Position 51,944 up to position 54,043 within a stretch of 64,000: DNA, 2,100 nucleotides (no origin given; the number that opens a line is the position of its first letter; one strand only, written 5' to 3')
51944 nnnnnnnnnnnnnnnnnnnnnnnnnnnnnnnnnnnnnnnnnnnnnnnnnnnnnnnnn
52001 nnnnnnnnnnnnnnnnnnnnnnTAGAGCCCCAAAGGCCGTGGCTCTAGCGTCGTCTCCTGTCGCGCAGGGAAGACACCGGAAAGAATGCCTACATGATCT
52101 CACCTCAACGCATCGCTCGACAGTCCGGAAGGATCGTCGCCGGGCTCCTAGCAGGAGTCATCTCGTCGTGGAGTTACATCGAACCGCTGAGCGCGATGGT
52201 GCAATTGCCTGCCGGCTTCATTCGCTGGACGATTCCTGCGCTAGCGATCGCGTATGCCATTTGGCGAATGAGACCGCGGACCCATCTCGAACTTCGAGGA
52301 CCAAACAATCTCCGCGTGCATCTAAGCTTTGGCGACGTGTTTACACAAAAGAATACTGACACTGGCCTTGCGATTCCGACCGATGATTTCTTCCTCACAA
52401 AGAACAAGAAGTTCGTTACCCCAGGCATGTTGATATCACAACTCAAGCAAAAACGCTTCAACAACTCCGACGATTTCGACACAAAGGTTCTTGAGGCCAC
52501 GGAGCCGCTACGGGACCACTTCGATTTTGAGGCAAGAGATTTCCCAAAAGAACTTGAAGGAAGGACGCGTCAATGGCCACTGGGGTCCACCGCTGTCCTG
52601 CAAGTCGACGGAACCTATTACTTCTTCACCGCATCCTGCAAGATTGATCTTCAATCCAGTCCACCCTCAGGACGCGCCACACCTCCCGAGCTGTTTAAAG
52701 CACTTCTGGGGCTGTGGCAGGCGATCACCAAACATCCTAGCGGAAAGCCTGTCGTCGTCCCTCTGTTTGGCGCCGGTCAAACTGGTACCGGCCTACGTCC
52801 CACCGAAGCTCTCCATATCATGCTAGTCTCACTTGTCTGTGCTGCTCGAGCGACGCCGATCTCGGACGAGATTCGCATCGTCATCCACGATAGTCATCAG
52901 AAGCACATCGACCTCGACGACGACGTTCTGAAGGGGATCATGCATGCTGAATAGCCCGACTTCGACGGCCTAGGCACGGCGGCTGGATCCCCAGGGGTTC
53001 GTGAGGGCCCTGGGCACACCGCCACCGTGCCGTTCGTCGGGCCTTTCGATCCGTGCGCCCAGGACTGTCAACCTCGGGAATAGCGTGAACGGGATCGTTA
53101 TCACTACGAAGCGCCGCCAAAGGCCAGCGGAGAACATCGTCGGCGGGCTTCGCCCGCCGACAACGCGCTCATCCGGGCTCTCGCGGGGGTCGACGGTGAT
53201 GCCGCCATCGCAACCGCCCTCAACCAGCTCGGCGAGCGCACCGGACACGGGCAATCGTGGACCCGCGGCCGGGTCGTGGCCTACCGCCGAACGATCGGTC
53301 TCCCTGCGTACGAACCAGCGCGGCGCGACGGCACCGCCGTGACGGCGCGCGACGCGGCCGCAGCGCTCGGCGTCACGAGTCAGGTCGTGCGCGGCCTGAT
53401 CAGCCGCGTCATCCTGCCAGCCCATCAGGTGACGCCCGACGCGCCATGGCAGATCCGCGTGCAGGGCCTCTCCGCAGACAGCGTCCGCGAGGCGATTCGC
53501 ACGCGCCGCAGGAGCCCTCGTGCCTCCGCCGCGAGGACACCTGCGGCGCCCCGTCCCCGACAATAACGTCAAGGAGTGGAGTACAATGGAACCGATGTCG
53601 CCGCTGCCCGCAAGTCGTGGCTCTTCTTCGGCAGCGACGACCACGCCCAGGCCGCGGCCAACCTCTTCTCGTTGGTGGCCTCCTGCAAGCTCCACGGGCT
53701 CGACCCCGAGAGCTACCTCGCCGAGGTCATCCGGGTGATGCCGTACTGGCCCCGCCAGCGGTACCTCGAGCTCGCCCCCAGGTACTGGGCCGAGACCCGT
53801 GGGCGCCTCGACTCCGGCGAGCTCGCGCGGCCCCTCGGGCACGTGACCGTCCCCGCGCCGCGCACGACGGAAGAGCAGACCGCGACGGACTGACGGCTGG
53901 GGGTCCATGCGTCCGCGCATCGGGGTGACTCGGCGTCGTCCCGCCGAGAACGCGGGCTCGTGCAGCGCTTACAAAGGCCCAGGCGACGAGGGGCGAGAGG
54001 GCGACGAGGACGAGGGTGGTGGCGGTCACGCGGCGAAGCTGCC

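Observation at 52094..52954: Solitary 2TM-macro-like protein (ThsA type II-like effector) with no TIR ThsB partner next to it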

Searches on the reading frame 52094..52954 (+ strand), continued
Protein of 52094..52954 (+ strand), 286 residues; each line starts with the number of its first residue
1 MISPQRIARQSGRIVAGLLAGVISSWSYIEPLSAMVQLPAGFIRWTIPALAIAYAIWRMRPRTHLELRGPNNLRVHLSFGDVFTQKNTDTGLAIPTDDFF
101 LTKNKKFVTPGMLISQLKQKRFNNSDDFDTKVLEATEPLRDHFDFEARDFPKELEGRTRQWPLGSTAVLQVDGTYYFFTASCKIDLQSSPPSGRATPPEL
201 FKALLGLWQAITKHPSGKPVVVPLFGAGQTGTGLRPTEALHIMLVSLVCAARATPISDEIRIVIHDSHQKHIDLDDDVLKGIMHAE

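Call 99: search_dna_similar(query=P0001, collection=plasmids, mode=protein, max_evalue=0.001, max_rows=25)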
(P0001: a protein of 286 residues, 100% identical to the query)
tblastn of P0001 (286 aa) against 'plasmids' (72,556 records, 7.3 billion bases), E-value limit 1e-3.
Records with a match: 8; places in all: 8; records where one place covers at least 80% of the query: 6.
Best place of each record, by identity: <60% 8.
By first word of the organism name: Serratia 2; Nostoc 2; Enterococcus 1; Calothrix 1; Brucella 1; Bacillus 1.
By predicted mobility (MOB-suite, as given by PLSDB): conjugative 3; mobilizable 3; non-mobilizable 2.
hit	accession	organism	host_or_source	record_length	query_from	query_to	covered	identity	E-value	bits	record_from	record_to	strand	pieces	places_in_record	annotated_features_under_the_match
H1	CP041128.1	Serratia marcescens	Homo sapiens,blood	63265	47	276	80%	26.3%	2e-6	57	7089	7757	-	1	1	hypothetical protein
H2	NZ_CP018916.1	Serratia marcescens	Homo sapiens,University of Michigan ...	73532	47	276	80%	26.3%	2e-6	57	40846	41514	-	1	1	macro domain-containing protein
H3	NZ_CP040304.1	Nostoc sp. TCL26-01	Leiosporoceros dussii,pure culture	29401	26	274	87%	23.3%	3e-7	59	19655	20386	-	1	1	macro domain-containing protein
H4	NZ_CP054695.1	Nostoc edaphicum CCNP1411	-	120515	26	265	84%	22.0%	3e-4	50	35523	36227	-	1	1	macro domain-containing protein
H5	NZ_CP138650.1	Enterococcus faecalis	animal,Pig rectum feces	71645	42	274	81%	21.9%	5e-6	55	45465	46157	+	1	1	macro domain-containing protein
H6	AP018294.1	Calothrix sp. NIES-4105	-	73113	50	274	79%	21.1%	5e-7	58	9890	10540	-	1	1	hypothetical protein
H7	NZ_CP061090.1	Brucella sp. 6810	Homo sapiens,Blood culture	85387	40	274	82%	20.0%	4e-5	52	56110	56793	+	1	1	macro domain-containing protein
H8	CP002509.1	Bacillus thuringiensis serovar finitimus YBT-020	-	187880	74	274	70%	22.0%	9e-4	48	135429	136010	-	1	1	hypothetical protein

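Call 100: get_annotated_region(hit=H2, flank=2500)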
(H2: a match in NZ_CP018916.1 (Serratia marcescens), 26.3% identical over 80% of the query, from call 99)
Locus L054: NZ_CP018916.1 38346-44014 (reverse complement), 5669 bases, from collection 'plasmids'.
description: Serratia marcescens strain UMH1 plasmid unnamed1, complete sequence
organism: Serratia marcescens (NCBI taxid 615)
taxonomy: Bacteria; Pseudomonadota; Gammaproteobacteria; Enterobacterales; Yersiniaceae; Serratia; Serratia marcescens
host: -; source: Homo sapiens,University of Michigan Health System; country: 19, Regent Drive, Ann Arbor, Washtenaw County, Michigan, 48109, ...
typing (MOB-suite, as given by PLSDB): mobilizable; replicon rep_cluster_998; relaxase MOBP
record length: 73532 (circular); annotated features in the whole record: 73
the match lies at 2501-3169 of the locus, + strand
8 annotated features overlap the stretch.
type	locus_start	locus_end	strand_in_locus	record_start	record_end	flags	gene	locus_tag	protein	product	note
CDS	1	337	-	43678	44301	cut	parA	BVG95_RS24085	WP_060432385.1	ParA family partition ATPase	-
CDS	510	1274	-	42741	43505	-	-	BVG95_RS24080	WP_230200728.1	tyrosine-type recombinase/integrase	GO:0015074 - DNA integration [Evidence IEA]; GO:0006310 - DNA recombination [Evidence IEA]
CDS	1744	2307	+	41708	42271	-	-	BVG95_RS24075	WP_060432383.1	hypothetical protein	-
CDS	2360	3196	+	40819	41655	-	-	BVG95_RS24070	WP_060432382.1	macro domain-containing protein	-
CDS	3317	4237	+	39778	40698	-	-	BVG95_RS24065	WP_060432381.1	Rpn family recombination-promoting nuclease/putative transposase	-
CDS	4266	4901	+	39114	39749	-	-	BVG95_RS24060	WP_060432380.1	DUF2913 family protein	-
CDS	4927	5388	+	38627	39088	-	-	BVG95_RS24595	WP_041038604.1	STM2901 family protein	-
CDS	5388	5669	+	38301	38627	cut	-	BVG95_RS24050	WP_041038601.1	DUF1493 family protein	-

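Call 101: get_annotated_region(hit=H3, flank=2500)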
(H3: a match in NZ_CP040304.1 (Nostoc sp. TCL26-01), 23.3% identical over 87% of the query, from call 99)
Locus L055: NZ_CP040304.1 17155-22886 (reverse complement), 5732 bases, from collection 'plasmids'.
description: Nostoc sp. TCL26-01 plasmid pTCL26-01_G, complete sequence
organism: Nostoc sp. TCL26-01 (NCBI taxid 2576904)
taxonomy: Bacteria; Cyanobacteriota; Cyanophyceae; Nostocales; Nostocaceae; Nostoc; Nostoc sp. TCL26-01
host: -; source: Leiosporoceros dussii,pure culture; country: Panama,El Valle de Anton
typing (MOB-suite, as given by PLSDB): non-mobilizable
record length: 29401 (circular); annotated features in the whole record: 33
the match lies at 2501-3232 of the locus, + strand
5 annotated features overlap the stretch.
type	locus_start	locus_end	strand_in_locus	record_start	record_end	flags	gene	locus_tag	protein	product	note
CDS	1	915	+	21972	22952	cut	-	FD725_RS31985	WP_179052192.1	GIY-YIG nuclease family protein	-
CDS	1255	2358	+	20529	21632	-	-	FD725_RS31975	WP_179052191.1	hypothetical protein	-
CDS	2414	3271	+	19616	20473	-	-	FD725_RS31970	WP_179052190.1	macro domain-containing protein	-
CDS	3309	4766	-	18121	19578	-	-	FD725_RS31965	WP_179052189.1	hypothetical protein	-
CDS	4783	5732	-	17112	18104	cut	-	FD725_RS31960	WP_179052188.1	tyrosine-type recombinase/integrase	GO:0015074 - DNA integration [Evidence IEA]; GO:0006310 - DNA recombination [Evidence IEA]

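Call 102: get_annotated_region(hit=H4, flank=2500)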
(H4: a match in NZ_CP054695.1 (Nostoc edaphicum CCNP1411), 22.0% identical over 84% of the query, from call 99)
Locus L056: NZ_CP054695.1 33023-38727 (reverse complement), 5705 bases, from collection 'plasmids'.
description: Nostoc edaphicum CCNP1411 plasmid pNe_3, complete sequence
organism: Nostoc edaphicum CCNP1411 (NCBI taxid 1472755)
taxonomy: Bacteria; Cyanobacteriota; Cyanophyceae; Nostocales; Nostocaceae; Nostoc; Nostoc edaphicum; Nostoc edaphicum CCNP1411
host: -; source: -; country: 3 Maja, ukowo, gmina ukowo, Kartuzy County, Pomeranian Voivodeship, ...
typing (MOB-suite, as given by PLSDB): conjugative; relaxase MOBP; mating-pair formation MPF_T
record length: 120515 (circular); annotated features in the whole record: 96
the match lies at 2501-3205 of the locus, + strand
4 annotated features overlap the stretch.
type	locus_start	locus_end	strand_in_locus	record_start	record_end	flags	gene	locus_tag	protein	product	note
CDS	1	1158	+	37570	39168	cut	-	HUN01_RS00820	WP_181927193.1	hypothetical protein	-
CDS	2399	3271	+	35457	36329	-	-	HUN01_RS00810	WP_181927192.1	macro domain-containing protein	-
CDS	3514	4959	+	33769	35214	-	-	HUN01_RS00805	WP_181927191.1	hypothetical protein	-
CDS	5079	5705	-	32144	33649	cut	-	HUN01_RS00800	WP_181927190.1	relaxase/mobilization nuclease domain-containing protein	-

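Call 103: get_annotated_region(hit=H5, flank=2500)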
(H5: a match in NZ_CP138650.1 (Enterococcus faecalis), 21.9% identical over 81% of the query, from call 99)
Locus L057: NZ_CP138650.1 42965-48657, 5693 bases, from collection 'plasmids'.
description: Enterococcus faecalis strain ES-11 plasmid unnamed2, complete sequence
organism: Enterococcus faecalis (NCBI taxid 1351)
taxonomy: Bacteria; Bacillota; Bacilli; Lactobacillales; Enterococcaceae; Enterococcus; Enterococcus faecalis
host: -; source: animal,Pig rectum feces; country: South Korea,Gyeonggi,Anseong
typing (MOB-suite, as given by PLSDB): conjugative; replicon rep_cluster_181; relaxase MOBP; mating-pair formation MPF_T
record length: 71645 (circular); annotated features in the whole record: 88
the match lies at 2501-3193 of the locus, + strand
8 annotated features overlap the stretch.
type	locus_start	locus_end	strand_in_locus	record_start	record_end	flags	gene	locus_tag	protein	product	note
CDS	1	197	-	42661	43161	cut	-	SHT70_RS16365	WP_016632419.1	hypothetical protein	-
CDS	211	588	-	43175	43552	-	-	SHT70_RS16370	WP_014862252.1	hypothetical protein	-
CDS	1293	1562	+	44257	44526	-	-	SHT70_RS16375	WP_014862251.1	type II toxin-antitoxin system Phd/YefM family antitoxin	-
CDS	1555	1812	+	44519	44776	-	-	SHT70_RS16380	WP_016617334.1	Txe/YoeB family addiction module toxin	GO:0008219 - cell death [Evidence IEA]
CDS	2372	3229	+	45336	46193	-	-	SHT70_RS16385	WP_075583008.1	macro domain-containing protein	-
CDS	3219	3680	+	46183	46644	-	-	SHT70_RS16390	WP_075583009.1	TIR domain-containing protein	-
CDS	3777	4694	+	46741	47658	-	-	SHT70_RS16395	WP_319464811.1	type II CAAX endopeptidase family protein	GO:0071586 - CAAX-box protein processing [Evidence IEA]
CDS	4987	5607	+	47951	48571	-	-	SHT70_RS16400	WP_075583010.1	recombinase family protein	GO:0006310 - DNA recombination [Evidence IEA]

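Call 104: get_annotated_region(hit=H7, flank=2500)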
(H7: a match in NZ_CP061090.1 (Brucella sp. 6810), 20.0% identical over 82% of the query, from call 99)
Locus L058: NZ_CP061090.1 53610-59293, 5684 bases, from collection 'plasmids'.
description: Brucella sp. 6810 plasmid unnamed, complete sequence
organism: Brucella sp. 6810 (NCBI taxid 2769351)
taxonomy: Bacteria; Pseudomonadota; Alphaproteobacteria; Hyphomicrobiales; Brucellaceae; Brucella; Brucella sp. 6810
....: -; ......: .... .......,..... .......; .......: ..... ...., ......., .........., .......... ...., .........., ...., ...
typing (MOB-suite, as given by PLSDB): mobilizable; relaxase MOBP
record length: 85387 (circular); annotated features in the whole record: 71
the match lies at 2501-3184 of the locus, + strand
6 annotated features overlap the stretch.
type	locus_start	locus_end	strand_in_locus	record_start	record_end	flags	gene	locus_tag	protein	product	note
CDS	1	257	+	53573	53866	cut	tnpB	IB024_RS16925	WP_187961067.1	IS66 family insertion sequence element accessory protein TnpB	-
CDS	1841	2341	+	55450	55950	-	-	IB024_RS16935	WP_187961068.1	TIR domain-containing protein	-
CDS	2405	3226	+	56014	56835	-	-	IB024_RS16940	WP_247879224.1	macro domain-containing protein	-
CDS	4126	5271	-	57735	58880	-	-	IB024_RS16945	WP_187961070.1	site-specific integrase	GO:0015074 - DNA integration [Evidence IEA]; GO:0006310 - DNA recombination [Evidence IEA]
CDS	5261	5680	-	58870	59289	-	-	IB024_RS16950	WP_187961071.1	type II toxin-antitoxin system VapC family toxin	-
CDS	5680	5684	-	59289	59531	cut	-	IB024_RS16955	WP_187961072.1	type II toxin-antitoxin system prevent-host-death family antitoxin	GO:0008219 - cell death [Evidence IEA]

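Call 105: search_protein_families(library=pfam, proteins=[L054:1744-2307:+, L055:1255-2358:+, L055:3309-4766:-, L056:3514-4959:+, L054:2360-3196:+, L055:2414-3271:+, L056:2399-3271:+], max_evalue=0.01)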
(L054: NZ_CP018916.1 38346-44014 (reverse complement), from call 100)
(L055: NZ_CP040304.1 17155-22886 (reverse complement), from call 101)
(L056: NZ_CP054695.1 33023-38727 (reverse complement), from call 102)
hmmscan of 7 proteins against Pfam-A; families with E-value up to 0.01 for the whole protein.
L054:1744-2307:+ (187 aa): 1 family
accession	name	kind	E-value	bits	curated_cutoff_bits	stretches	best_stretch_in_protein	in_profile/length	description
PF08937.16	ThsB_TIR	-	1.9e-25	89.6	21.2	1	11-120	4-99/100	Thoeris protein ThsB, TIR-like domain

L055:1255-2358:+ (367 aa): 0 families

L055:3309-4766:- (485 aa): 1 family
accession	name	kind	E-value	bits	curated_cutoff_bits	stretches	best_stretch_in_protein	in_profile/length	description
PF13271.11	DUF4062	-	0.00018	22.1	24.7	1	8-102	1-82/82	Domain of unknown function (DUF4062)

L056:3514-4959:+ (481 aa): 1 family
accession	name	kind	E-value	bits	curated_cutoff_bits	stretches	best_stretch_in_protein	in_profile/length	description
PF13271.11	DUF4062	-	0.00064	20.3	24.7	1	8-103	1-82/82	Domain of unknown function (DUF4062)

L054:2360-3196:+ (278 aa): 2 families
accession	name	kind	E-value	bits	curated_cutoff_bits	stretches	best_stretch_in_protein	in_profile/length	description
PF20016.6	ThsA_Macro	-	7.1e-63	212.1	25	1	77-259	1-183/183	Thoeris protein ThsA, Macro domain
PF13499.12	EF-hand_7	-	0.0064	17.3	30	0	168-237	2-46/67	EF-hand domain pair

L055:2414-3271:+ (285 aa): 1 family
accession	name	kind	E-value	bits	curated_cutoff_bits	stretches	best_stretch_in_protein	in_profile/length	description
PF20016.6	ThsA_Macro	-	1.4e-56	191.6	25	1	83-264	1-183/183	Thoeris protein ThsA, Macro domain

L056:2399-3271:+ (290 aa): 1 family
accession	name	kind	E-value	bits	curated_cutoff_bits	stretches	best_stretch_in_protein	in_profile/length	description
PF20016.6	ThsA_Macro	-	7.1e-55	186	25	1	88-269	1-183/183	Thoeris protein ThsA, Macro domain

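Call 109: search_protein_families(library=padloc, proteins=[L055:3309-4766:-, L056:3514-4959:+, L055:1255-2358:+], max_evalue=0.01)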
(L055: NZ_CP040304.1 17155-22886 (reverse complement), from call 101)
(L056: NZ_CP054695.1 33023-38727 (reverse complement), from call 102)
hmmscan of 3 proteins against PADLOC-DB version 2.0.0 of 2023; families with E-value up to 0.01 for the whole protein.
L055:3309-4766:- (485 aa): 1 family
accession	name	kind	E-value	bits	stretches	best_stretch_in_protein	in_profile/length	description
PDLC05050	PDC-S60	-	1.1e-42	144.3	1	6-205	4-199/906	-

L056:3514-4959:+ (481 aa): 1 family
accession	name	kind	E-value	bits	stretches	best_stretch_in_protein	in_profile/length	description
PDLC05050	PDC-S60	-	1.7e-41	140.4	1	6-196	4-192/906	-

L055:1255-2358:+ (367 aa): 2 families
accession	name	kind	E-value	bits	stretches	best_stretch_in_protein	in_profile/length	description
PDLC05061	PDC-S65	-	1.1e-25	89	1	42-321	306-585/592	-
PDLC05060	PDC-S65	-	3.8e-16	57.1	1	44-263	216-431/503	-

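Call 110: search_dna_similar(query=L055:3309-4766:-, collection=plasmids, mode=protein, max_evalue=0.00001, max_rows=30)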
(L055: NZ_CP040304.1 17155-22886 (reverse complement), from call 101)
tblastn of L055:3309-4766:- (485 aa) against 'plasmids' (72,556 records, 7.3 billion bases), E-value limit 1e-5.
Records with a match: 164; places in all: 165; records where one place covers at least 80% of the query: 3.
Best place of each record, by identity: >=99% 1; 60-80% 1; <60% 162.
By first word of the organism name: Enterococcus 131; Rhodococcus 5; Synechococcus 5; Nostoc 3; Calothrix 2; Priestia 2; Vagococcus 2; Rhizobium 1; Chryseobacterium 1; Asticcacaulis 1; and 11 more.
By predicted mobility (MOB-suite, as given by PLSDB): mobilizable 65; conjugative 58; non-mobilizable 41.
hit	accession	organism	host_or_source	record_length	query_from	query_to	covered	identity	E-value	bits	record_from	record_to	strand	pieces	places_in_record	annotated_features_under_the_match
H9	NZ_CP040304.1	Nostoc sp. TCL26-01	Leiosporoceros dussii,pure culture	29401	1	485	100%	100.0%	0e+0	944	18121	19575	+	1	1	hypothetical protein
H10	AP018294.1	Calothrix sp. NIES-4105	-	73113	1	479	99%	67.7%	0e+0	658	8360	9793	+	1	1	hypothetical protein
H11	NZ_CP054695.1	Nostoc edaphicum CCNP1411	-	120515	1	478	99%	46.6%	4e-128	417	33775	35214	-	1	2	hypothetical protein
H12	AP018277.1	Calothrix sp. NIES-4101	-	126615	246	477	48%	45.7%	4e-53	200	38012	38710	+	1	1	GUN4 domain-containing protein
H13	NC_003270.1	Nostoc sp. PCC 7120 = FACHB-418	-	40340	248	478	48%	28.6%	1e-22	109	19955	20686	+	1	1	hypothetical protein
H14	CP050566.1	Rhizobium leguminosarum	Lathyrus sativus,cell culture,root ...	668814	7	166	33%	39.4%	1e-21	106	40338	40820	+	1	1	hypothetical protein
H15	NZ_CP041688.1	Chryseobacterium sp. SNU WT5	Rainbow trout,Whole genome ...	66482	7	180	36%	33.9%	1e-16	91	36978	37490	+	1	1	DUF4062 domain-containing protein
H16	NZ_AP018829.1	Asticcacaulis excentricus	Lemna minor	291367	7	173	34%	35.3%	4e-11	74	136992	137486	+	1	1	none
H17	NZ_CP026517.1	Deinococcus sp. NW-56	whole organism,water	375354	220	480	54%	22.2%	1e-9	69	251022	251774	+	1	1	TIR domain-containing protein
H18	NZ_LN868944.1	Salmonella enterica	Homo sapiens,feces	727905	7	173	34%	32.5%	6e-11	73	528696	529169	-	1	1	hypothetical protein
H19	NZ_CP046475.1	Janibacter melonis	Homo sapiens,cell culture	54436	1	169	35%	31.0%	8e-11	72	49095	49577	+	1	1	hypothetical protein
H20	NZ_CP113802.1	Rhodococcus pyridinivorans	sediment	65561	9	177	35%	30.9%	7e-10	69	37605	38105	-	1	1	hypothetical protein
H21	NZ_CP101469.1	Rhodococcus gordoniae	water,poultry farm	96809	9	177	35%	30.9%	7e-10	69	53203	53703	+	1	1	hypothetical protein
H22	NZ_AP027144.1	Methylocystis iwaonis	-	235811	7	165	33%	32.5%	2e-10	72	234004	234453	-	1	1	DUF4062 domain-containing protein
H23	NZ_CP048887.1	Priestia megaterium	culture,agricultural soil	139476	8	170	34%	31.1%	1e-10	72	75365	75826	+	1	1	DUF4062 domain-containing protein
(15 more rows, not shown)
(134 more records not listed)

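Call 113: get_annotated_region(hit=H10, flank=3000)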
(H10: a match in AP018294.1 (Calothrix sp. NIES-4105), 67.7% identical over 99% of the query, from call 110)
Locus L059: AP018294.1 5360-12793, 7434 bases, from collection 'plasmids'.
description: Calothrix sp. NIES-4105 plasmid plasmid4 DNA, complete genome
organism: Calothrix sp. NIES-4105 (NCBI taxid 2005463)
taxonomy: Bacteria; Cyanobacteriota; Cyanophyceae; Nostocales; Calotrichaceae; Calothrix; Calothrix sp. NIES-4105
host: -; source: -; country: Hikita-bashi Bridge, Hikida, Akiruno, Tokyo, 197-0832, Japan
typing (MOB-suite, as given by PLSDB): mobilizable; relaxase MOBP
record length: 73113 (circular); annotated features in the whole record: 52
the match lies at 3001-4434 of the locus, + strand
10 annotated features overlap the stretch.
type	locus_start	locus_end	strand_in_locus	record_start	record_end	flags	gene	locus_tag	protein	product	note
CDS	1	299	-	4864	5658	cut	-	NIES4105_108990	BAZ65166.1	hypothetical protein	-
CDS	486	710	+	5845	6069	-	-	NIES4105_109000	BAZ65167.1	hypothetical protein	-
CDS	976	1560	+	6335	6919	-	-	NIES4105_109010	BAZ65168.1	hypothetical protein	-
CDS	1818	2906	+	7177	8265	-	-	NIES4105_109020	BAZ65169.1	phage integrase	-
CDS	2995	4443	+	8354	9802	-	-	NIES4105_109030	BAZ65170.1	hypothetical protein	-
CDS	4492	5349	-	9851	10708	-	-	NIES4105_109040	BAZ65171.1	hypothetical protein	-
CDS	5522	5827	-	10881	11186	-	-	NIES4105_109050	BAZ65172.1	hypothetical protein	-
CDS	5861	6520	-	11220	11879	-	-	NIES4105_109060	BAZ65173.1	hypothetical protein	-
CDS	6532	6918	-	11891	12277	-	-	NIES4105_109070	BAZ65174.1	transcriptional regulator, PadR family protein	-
CDS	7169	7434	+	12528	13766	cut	-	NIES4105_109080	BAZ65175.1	chromosome partitioning protein, ParB family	-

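Call 121: get_annotated_region(hit=H17, flank=3000)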
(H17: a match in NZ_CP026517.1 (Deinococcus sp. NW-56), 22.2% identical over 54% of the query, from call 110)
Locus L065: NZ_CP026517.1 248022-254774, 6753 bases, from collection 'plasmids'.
description: Deinococcus sp. NW-56 plasmid unnamed1, complete sequence
organism: Deinococcus sp. NW-56 (NCBI taxid 2080419)
taxonomy: Bacteria; Deinococcota; Deinococci; Deinococcales; Deinococcaceae; Deinococcus; Deinococcus sp. NW-56
host: -; source: whole organism,water; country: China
typing (MOB-suite, as given by PLSDB): non-mobilizable
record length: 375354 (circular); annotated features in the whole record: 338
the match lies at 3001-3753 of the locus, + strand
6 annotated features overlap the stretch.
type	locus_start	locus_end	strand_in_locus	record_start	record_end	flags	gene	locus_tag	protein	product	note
CDS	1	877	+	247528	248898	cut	-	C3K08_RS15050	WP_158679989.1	hypothetical protein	-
CDS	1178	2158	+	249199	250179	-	-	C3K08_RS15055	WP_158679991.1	Fic family protein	-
CDS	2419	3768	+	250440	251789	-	-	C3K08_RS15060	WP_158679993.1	TIR domain-containing protein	GO:0007165 - signal transduction [Evidence IEA]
CDS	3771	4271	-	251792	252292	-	-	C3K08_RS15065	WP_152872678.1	hypothetical protein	-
CDS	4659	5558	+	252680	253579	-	-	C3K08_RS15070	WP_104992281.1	DUF4238 domain-containing protein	-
CDS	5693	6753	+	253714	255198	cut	-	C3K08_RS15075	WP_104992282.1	HEPN domain-containing protein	-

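Call 122: get_annotated_region(hit=H8, flank=2500)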
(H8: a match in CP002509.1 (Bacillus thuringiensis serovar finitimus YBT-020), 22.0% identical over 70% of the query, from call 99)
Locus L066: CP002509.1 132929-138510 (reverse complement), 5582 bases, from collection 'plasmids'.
description: Bacillus thuringiensis serovar finitimus YBT-020 plasmid pBMB26, complete sequence
organism: Bacillus thuringiensis serovar finitimus YBT-020 (NCBI taxid 930170)
taxonomy: Bacteria; Bacillota; Bacilli; Bacillales; Bacillaceae; Bacillus; Bacillus thuringiensis; Bacillus thuringiensis serovar finitimus YBT-020
host: -; source: -; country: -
typing (MOB-suite, as given by PLSDB): non-mobilizable; replicon rep_cluster_164
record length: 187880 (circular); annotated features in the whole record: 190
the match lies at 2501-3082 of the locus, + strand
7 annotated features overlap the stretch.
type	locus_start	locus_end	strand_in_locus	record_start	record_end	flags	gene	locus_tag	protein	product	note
CDS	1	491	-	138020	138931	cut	-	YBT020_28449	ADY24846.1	hypothetical protein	-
CDS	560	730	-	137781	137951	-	-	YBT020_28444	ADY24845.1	hypothetical protein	-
CDS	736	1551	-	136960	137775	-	-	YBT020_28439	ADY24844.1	hypothetical protein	-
CDS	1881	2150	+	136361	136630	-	-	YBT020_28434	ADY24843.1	putative SinR-like protein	-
CDS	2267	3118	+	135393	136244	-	-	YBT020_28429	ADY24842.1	hypothetical protein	-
CDS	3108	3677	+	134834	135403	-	-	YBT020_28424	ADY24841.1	hypothetical protein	-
CDS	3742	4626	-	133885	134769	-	-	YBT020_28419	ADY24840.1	hypothetical protein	-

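Call 123: search_protein_families(library=pfam, proteins=[L066:3108-3677:+, L065:3771-4271:-, L059:2995-4443:+, L059:4492-5349:-, L065:2419-3768:+], max_evalue=0.01)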
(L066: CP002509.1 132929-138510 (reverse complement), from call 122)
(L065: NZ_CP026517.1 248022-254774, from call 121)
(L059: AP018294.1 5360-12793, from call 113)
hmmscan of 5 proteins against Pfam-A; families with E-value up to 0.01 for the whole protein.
L066:3108-3677:+ (189 aa): 2 families
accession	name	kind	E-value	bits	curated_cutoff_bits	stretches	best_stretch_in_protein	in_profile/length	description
PF08937.16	ThsB_TIR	-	2.1e-25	89.5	21.2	1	26-120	6-99/100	Thoeris protein ThsB, TIR-like domain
PF13676.11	TIR_2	-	0.0097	16.8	28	0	65-117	37-92/122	TIR domain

L065:3771-4271:- (166 aa): 0 families

L059:2995-4443:+ (482 aa): 1 family
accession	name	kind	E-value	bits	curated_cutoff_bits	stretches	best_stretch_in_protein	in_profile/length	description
PF13271.11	DUF4062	-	1.8e-05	25.3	24.7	1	10-104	1-82/82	Domain of unknown function (DUF4062)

L059:4492-5349:- (285 aa): 1 family
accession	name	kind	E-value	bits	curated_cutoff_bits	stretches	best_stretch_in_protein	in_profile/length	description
PF20016.6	ThsA_Macro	-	7.8e-58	195.7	25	1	83-264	1-183/183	Thoeris protein ThsA, Macro domain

L065:2419-3768:+ (449 aa): 1 family
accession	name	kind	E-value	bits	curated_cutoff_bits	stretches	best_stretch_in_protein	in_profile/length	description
PF13676.11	TIR_2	-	2.2e-15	57.6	28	1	64-177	1-111/122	TIR domain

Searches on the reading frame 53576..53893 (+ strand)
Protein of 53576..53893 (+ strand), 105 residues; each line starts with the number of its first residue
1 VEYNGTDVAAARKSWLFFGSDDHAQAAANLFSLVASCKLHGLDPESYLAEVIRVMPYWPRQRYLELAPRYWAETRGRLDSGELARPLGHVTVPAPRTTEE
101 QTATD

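Call 3: search_protein_families(library=pfam, proteins=[window:53576-53893:+], max_evalue=0.01)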
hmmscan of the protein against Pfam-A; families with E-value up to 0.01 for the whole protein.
window:53576-53893:+ (105 aa): 1 family
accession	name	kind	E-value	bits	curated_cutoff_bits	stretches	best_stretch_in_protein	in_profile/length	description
PF13817.11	DDE_Tnp_IS66_C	-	1.7e-10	41.3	30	1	32-68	1-38/39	IS66 C-terminal element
